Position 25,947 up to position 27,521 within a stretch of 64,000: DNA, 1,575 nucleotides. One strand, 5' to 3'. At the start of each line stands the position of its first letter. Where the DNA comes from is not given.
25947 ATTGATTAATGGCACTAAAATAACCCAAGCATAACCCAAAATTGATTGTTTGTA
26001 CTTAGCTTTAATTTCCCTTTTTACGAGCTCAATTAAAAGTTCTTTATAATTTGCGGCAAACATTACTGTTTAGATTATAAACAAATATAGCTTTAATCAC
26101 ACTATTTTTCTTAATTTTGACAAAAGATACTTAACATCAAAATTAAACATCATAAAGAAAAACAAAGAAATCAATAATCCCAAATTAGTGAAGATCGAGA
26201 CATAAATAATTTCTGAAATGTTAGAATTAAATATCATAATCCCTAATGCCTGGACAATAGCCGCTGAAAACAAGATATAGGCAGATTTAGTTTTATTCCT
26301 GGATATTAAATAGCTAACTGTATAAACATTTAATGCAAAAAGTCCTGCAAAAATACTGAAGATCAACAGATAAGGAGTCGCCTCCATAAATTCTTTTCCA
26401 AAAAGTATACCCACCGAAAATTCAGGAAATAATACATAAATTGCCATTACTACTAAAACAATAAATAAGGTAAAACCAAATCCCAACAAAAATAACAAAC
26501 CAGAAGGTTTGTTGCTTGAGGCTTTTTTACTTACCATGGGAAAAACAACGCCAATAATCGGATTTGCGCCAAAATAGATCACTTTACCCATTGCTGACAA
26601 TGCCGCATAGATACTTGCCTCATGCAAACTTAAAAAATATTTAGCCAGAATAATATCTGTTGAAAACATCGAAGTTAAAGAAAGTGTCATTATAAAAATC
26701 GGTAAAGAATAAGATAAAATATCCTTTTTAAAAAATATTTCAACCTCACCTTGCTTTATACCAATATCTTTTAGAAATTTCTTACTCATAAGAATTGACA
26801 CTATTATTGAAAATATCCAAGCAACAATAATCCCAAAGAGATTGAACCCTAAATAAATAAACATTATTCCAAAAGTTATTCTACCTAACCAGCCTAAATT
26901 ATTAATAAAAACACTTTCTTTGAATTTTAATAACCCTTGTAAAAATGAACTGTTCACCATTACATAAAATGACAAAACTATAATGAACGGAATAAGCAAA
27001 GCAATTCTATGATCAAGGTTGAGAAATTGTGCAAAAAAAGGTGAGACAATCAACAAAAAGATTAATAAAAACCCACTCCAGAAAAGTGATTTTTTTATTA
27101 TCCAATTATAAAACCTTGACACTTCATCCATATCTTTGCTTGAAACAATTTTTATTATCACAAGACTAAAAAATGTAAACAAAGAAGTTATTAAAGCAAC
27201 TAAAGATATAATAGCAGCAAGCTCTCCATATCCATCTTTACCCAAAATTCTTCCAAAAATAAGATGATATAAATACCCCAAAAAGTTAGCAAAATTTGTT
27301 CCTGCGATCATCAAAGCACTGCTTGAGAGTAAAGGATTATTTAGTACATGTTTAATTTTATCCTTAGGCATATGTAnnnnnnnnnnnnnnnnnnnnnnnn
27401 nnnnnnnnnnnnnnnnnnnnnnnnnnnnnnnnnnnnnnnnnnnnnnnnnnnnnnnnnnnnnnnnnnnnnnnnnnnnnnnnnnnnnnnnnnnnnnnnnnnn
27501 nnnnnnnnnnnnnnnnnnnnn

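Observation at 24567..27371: Multiple glycan export/assembly routes in one locus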

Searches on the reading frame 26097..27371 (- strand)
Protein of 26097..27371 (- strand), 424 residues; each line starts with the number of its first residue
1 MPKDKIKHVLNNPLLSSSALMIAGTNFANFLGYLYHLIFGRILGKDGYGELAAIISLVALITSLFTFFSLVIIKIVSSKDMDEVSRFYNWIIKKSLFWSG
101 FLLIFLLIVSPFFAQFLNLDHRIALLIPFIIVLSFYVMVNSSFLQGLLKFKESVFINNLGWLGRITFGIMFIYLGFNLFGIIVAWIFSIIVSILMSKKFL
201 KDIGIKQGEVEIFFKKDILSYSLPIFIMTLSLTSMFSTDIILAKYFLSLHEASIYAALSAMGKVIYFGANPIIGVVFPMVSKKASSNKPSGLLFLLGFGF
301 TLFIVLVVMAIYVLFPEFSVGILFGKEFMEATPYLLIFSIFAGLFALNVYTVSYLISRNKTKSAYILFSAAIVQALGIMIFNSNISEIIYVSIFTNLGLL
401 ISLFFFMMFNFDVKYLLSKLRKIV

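Call 3: search_protein_families(library=pfam, proteins=[window:26097-27371:-], max_evalue=0.01)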
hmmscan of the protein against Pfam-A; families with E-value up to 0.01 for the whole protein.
window:26097-27371:- (424 aa): 2 families
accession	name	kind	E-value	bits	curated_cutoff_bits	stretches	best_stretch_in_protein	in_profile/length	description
PF01943.22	Polysacc_synt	-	5.4e-13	49.4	28.2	1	19-282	6-272/274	Polysaccharide biosynthesis protein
PF13440.11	Polysacc_synt_3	-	5.5e-10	39.4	23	1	39-332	2-292/293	Polysaccharide biosynthesis protein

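Call 10: search_protein_families(library=ncbifam, proteins=[window:26097-27371:-], max_evalue=0.001)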
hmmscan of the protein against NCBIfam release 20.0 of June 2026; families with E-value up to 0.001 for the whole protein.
window:26097-27371:- (424 aa): 0 families

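Call 11: find_encoding_contigs(protein=window:26097-27371:-, flank=10000, max_places=6)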
Protein window:26097-27371:- (424 aa): no gene with exactly this product is on record in the collection.

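Call 14: find_related_loci(query=window:26097-27371:-, collection=genome_contigs, flank=10000)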
Query window:26097-27371:- (424 aa) in genome_contigs; peptide patterns used: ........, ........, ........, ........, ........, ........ (x = any residue, [..] = any of these).
98 stretches matched a pattern, but none encodes a relative of the query by tblastn (E <= 1e-3).

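Call 15: find_homologous_proteins(query=window:26097-27371:-, max_evalue=0.00001)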
Query window:26097-27371:- (424 aa): 19 proteins with E <= 0.00001 among 8000 candidates.
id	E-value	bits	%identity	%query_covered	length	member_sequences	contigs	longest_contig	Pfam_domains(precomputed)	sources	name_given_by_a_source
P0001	6.7e-255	864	100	100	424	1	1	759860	PF01943.23,PF13440.12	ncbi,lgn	-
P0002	2.1e-73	266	38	96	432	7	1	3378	PF01943.23,PF13440.12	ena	-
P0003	2.7e-72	262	40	95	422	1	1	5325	PF01943.23,PF13440.12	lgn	-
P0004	1.5e-63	233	35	96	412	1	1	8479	PF01943.23,PF13440.12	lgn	-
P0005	1.2e-58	217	37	92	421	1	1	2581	PF01943.23,PF13440.12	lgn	-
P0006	8.6e-58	215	36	92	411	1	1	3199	PF01943.23,PF13440.12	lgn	-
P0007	3.6e-57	212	35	93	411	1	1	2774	PF01943.23,PF13440.12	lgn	-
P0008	2.3e-56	210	37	92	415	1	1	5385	PF01943.23,PF13440.12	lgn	-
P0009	4.1e-52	196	35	92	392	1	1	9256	PF01943.23,PF13440.12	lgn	-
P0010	1.6e-50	191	32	95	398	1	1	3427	PF01943.23,PF13440.12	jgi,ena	-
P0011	5.2e-48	182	36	95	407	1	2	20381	PF01943.23,PF13440.12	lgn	-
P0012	4.0e-37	146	31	91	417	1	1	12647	PF01943.23,PF13440.12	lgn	-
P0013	6.9e-31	126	33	66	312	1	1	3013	PF01943.23,PF13440.12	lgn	-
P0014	9.0e-31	126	29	93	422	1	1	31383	PF01943.23,PF13440.12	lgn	-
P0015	2.6e-28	117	29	97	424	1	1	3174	PF01943.23,PF13440.12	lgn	-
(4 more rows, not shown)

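Call 17: find_encoding_contigs(protein=P0001, flank=10000, max_places=4)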
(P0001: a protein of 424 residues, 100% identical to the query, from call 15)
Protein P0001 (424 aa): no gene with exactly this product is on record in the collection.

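Call 18: find_encoding_contigs(protein=P0014, flank=10000, max_places=2)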
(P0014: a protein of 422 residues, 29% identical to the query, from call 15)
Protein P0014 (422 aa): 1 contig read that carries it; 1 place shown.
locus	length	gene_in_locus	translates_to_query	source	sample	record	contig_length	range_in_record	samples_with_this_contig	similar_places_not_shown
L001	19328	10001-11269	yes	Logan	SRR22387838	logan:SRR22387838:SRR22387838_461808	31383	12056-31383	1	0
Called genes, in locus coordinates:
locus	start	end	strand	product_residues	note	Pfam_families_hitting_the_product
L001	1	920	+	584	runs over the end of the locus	PF13522:GATase_6, PF13537:GATase_7, PF01380:SIS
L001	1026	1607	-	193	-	PF13489:Methyltransf_23, PF13649:Methyltransf_25, PF13847:Methyltransf_31, PF08241:Methyltransf_11, PF08242:Methyltransf_12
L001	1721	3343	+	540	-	PF13231:PMT_2, PF20604:DUF6798 (faint)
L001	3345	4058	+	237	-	PF00535:Glycos_transf_2, PF10111:Glyco_tranf_2_2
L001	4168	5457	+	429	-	PF03721:UDPG_MGDP_dh_N, PF00984:UDPG_MGDP_dh, PF03720:UDPG_MGDP_dh_C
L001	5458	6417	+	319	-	PF01073:3Beta_HSD, PF01370:Epimerase, PF04321:RmlD_sub_bind, PF07993:NAD_binding_4 (faint), PF16363:GDP_Man_Dehyd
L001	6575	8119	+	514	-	PF13231:PMT_2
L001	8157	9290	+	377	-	PF02350:Epimerase_2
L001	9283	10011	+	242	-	PF00535:Glycos_transf_2, PF10111:Glyco_tranf_2_2 (weak), PF13641:Glyco_tranf_2_3 (faint)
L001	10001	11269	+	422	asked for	PF01943:Polysacc_synt, PF13440:Polysacc_synt_3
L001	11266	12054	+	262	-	PF00535:Glycos_transf_2, PF13641:Glyco_tranf_2_3 (weak)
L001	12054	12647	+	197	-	PF00293:NUDIX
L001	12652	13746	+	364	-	PF13439:Glyco_transf_4, PF13579:Glyco_trans_4_4 (weak), PF20706:GT4-conflict, PF00534:Glycos_transf_1, PF13692:Glyco_trans_1_4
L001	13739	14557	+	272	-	PF00535:Glycos_transf_2, PF10111:Glyco_tranf_2_2 (weak), PF02709:Glyco_transf_7C (weak)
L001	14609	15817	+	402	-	PF00155:Aminotran_1_2 (weak), PF01041:DegT_DnrJ_EryC1, PF01053:Cys_Met_Meta_PP (weak), PF01212:Beta_elim_lyase (weak)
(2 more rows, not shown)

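Call 19: find_encoding_contigs(protein=P0011, flank=10000, max_places=2)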
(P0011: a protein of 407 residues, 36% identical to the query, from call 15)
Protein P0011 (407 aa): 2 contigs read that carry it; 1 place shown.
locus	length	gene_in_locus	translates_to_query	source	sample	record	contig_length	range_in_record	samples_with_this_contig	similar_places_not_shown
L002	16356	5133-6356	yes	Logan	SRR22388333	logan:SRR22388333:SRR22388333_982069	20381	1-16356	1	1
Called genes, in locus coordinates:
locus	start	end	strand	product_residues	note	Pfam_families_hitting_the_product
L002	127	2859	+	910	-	-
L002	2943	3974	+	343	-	PF13439:Glyco_transf_4, PF00534:Glycos_transf_1, PF13692:Glyco_trans_1_4, PF20706:GT4-conflict (weak)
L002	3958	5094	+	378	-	-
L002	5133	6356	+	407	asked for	PF01943:Polysacc_synt, PF13440:Polysacc_synt_3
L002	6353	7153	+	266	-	PF00535:Glycos_transf_2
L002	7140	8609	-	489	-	-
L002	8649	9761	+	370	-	PF13439:Glyco_transf_4, PF20706:GT4-conflict, PF00534:Glycos_transf_1, PF13692:Glyco_trans_1_4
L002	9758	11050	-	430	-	PF03721:UDPG_MGDP_dh_N, PF00984:UDPG_MGDP_dh, PF03720:UDPG_MGDP_dh_C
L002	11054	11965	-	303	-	PF01408:GFO_IDH_MocA, PF22725:GFO_IDH_MocA_C3 (weak)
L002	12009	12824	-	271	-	PF00923:TAL_FSA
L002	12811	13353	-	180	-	PF08645:PNK3P, PF12710:HAD (faint), PF13419:HAD_2, PF00702:Hydrolase, PF13242:Hydrolase_like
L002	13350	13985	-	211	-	PF13580:SIS_2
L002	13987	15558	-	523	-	PF01467:CTP_transf_like, PF00294:PfkB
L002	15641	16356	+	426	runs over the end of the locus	PF00149:Metallophos (weak)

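Call 20: find_encoding_contigs(protein=P0012, flank=10000, max_places=2)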
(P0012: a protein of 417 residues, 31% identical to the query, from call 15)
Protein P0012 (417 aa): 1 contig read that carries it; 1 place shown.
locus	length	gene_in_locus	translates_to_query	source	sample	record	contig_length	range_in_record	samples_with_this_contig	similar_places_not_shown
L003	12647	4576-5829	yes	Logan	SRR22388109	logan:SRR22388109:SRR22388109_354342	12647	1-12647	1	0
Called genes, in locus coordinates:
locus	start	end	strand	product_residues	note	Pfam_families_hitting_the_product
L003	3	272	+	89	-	?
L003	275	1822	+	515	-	PF10131:PTPS_related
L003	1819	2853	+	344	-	PF13439:Glyco_transf_4, PF20706:GT4-conflict, PF00534:Glycos_transf_1, PF13692:Glyco_trans_1_4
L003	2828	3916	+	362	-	-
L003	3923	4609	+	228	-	PF00535:Glycos_transf_2, PF10111:Glyco_tranf_2_2 (faint), PF13641:Glyco_tranf_2_3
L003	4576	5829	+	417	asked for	PF01943:Polysacc_synt, PF13440:Polysacc_synt_3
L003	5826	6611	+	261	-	PF00535:Glycos_transf_2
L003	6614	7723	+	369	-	PF13439:Glyco_transf_4, PF20706:GT4-conflict, PF00534:Glycos_transf_1, PF13692:Glyco_trans_1_4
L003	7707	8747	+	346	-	PF00535:Glycos_transf_2, PF13641:Glyco_tranf_2_3 (weak)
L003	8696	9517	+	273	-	PF01209:Ubie_methyltran (weak), PF13489:Methyltransf_23, PF08241:Methyltransf_11, PF08242:Methyltransf_12, PF13649:Methyltransf_25, PF13847:Methyltransf_31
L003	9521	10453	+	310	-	PF01370:Epimerase, PF04321:RmlD_sub_bind, PF01073:3Beta_HSD, PF02719:Polysacc_synt_2, PF16363:GDP_Man_Dehyd, PF07993:NAD_binding_4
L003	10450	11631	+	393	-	PF01041:DegT_DnrJ_EryC1, PF01053:Cys_Met_Meta_PP (weak)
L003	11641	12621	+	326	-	PF00106:adh_short (faint), PF01370:Epimerase, PF02719:Polysacc_synt_2 (weak), PF05368:NmrA, PF01073:3Beta_HSD, PF07993:NAD_binding_4, PF13460:NAD_binding_10, PF16363:GDP_Man_Dehyd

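Call 26: find_related_loci(query=A2, collection=genome_contigs, flank=8000)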
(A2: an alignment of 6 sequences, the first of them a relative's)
Query A2 (424 aa) in genome_contigs; peptide patterns used: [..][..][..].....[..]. (x = any residue, [..] = any of these).
49 stretches matched a pattern; 33 encode a relative of the query (tblastn E <= 1e-3); 33 distinct loci.
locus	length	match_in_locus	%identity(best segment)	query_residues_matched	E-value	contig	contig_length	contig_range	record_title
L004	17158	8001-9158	43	8-393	1e-85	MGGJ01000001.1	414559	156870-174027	MAG: Candidatus Woesebacteria bacterium RIFCSPHIGHO2_01_FULL_39_32 rifcsphigho2_01_scaffold_107, whole genome shotgun se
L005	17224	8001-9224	38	3-410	3e-81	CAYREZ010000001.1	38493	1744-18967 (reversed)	MAG TPA_asm: uncultured Gammaproteobacteria bacterium isolate SRP050083_co1_461 genome assembly, contig: NODE_327_length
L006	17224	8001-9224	38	4-412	5e-80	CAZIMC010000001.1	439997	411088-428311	MAG TPA_asm: uncultured Gammaproteobacteria bacterium isolate SRP170004_co1_20 genome assembly, contig: NODE_13_length_4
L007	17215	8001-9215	36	3-406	4e-74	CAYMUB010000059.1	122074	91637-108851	MAG TPA_asm: uncultured Gammaproteobacteria bacterium isolate binchicken_co203_488 genome assembly, contig: k141_370093,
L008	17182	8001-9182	36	3-396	5e-72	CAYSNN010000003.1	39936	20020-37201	MAG TPA_asm: uncultured Gammaproteobacteria bacterium isolate binchicken_co251_42 genome assembly, contig: NODE_1386_len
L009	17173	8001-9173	38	3-393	1e-70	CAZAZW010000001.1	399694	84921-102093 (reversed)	MAG TPA_asm: uncultured Gammaproteobacteria bacterium isolate SRP090828_co2_161 genome assembly, contig: NODE_2_length_3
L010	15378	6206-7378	35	12-402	6e-70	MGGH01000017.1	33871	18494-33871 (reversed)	MAG: Candidatus Woesebacteria bacterium RIFCSPHIGHO2_01_FULL_39_23 rifcsphigho2_01_scaffold_2671, whole genome shotgun s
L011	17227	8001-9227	37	3-410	2e-69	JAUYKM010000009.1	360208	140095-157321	MAG: Candidatus Daviesbacteria bacterium isolate C24_metabat.bin.195_sub C24_k141_65138, whole genome shotgun sequence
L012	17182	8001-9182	38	8-400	8e-68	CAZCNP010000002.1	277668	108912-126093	MAG TPA_asm: uncultured Gammaproteobacteria bacterium isolate binchicken_co38_1123 genome assembly, contig: NODE_94_leng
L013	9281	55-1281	36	3-410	3e-67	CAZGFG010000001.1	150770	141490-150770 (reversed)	MAG TPA_asm: uncultured Gammaproteobacteria bacterium isolate binchicken_co125_1135 genome assembly, contig: NODE_224_le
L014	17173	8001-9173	37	4-393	8e-67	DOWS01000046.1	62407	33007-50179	MAG TPA_asm: Candidatus Daviesbacteria bacterium isolate UBA9644 contig_3810, whole genome shotgun sequence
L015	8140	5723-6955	35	3-410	4e-66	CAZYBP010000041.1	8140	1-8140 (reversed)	MAG TPA_asm: uncultured Gammaproteobacteria bacterium isolate binchicken_co227_340 genome assembly, contig: NODE_17598_l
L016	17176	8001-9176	38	4-393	2e-66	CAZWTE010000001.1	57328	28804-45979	MAG TPA_asm: uncultured Gammaproteobacteria bacterium isolate binchicken_co144_909 genome assembly, contig: NODE_1211_le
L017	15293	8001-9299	35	3-403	6e-66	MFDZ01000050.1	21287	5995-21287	MAG: Candidatus Daviesbacteria bacterium RIFCSPLOWO2_02_FULL_41_8 rifcsplowo2_02_scaffold_3565, whole genome shotgun seq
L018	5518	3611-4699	38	3-364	2e-65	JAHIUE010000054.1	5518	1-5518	MAG: Patescibacteria group bacterium isolate MM_PC_MetaG.mb.24 MM_PC_MetaG.mb.24_k141_914101, whole genome shotgun seque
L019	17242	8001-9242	35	3-415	8e-65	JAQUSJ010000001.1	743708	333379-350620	MAG: Candidatus Daviesbacteria bacterium isolate STD1_94 NODE_9_length_743708_cov_15.213565_Sandtown_D1, whole genome sh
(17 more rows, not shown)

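Call 30: search_protein_families(library=pfam, proteins=[L006:5851-7305:+, L006:7308-7988:+, L006:7998-9248:+, L006:9270-10058:+, L006:10090-10818:+, L006:10824-12329:-, L006:12233-13408:+, L006:13390-14628:-, L006:14669-15541:+, L006:15600-16502:+], max_evalue=0.001)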
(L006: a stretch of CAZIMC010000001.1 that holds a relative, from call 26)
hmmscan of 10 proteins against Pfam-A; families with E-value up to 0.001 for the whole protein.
L006:5851-7305:+ (484 aa): 1 family
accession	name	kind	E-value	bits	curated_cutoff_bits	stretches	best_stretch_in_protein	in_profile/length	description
PF13231.12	PMT_2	-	8.1e-11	42.8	26.1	1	71-222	7-153/160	Dolichyl-phosphate-mannose-protein mannosyltransferase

L006:7308-7988:+ (226 aa): 3 families
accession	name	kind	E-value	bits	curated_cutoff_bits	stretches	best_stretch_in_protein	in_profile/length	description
PF00535.33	Glycos_transf_2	-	1.2e-15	58.3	23.3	1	4-94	1-90/168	Glycosyl transferase family 2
PF10111.15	Glyco_tranf_2_2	-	5.8e-05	23.2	27.3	1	4-97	1-96/276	Glycosyltransferase like family 2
PF13641.12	Glyco_tranf_2_3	-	0.00039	20.9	27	1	3-92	3-96/230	Glycosyltransferase like family 2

L006:7998-9248:+ (416 aa): 1 family
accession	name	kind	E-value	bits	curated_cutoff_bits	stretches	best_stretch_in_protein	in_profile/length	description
PF01943.22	Polysacc_synt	-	1.4e-16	61.2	28.2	1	12-279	1-272/274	Polysaccharide biosynthesis protein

L006:9270-10058:+ (262 aa): 1 family
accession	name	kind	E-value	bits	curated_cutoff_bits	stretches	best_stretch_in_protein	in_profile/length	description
PF01061.29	ABC2_membrane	-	3.2e-16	60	26.9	1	17-222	3-210/211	ABC-2 type transporter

L006:10090-10818:+ (242 aa): 5 families
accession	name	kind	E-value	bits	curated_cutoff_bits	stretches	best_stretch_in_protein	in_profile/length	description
PF00005.33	ABC_tran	-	3.4e-23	83.2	25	1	42-173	1-135/137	ABC transporter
PF13555.12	AAA_29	-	9.1e-06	25.8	27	1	47-80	17-50/61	P-loop containing region of AAA domain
PF13476.12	AAA_23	-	6.2e-05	24.2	27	1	43-83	13-50/201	AAA domain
PF13304.12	AAA_21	-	0.00011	22.8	27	0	56-75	3-22/304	AAA domain, putative AbiEii toxin, Type IV TA system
PF02463.25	SMC_N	-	0.00082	19.3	40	0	45-76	18-48/220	RecF/RecN/SMC N terminal domain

L006:10824-12329:- (501 aa): 0 families

L006:12233-13408:+ (391 aa): 0 families

L006:13390-14628:- (412 aa): 1 family
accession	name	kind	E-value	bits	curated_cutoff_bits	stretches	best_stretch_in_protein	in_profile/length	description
PF04230.19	PS_pyruv_trans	-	1.8e-21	77.7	25.3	1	19-332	2-277/280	Polysaccharide pyruvyl transferase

L006:14669-15541:+ (290 aa): 2 families
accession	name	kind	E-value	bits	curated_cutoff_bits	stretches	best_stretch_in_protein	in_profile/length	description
PF13704.12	Glyco_tranf_2_4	-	2.4e-12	47.6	27.5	1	12-101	1-88/98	Glycosyl transferase family 2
PF01697.33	Glyco_transf_92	-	0.0007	19.7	23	0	21-127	23-141/249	Glycosyltransferase family 92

L006:15600-16502:+ (300 aa): 9 families
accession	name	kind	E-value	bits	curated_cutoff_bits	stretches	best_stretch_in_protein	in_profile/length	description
PF13489.12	Methyltransf_23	-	2.1e-21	76.8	27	1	28-181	21-162/164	Methyltransferase domain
PF13847.12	Methyltransf_31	-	3.3e-13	50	27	1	29-133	3-113/145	Methyltransferase domain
PF07021.18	MetW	-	7e-12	45.8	21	1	20-178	4-160/193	Methionine biosynthesis protein MetW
PF08241.18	Methyltransf_11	-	1.9e-11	44.9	21.2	1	35-128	2-94/95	Methyltransferase domain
PF08242.18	Methyltransf_12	-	3.5e-11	44.1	30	1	34-127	1-98/98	Methyltransferase domain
PF13649.12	Methyltransf_25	-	4.8e-08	34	27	1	33-125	1-97/97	Methyltransferase domain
PF13679.12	Methyltransf_32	-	2.3e-05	24.8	27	1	28-83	24-85/143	Methyltransferase domain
PF01728.25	FtsJ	-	2.5e-05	24.7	24.1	1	3-104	8-100/181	FtsJ-like methyltransferase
PF08003.17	Methyltransf_9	-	0.0008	18.9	23.8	0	23-129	111-217/315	Protein of unknown function (DUF1698)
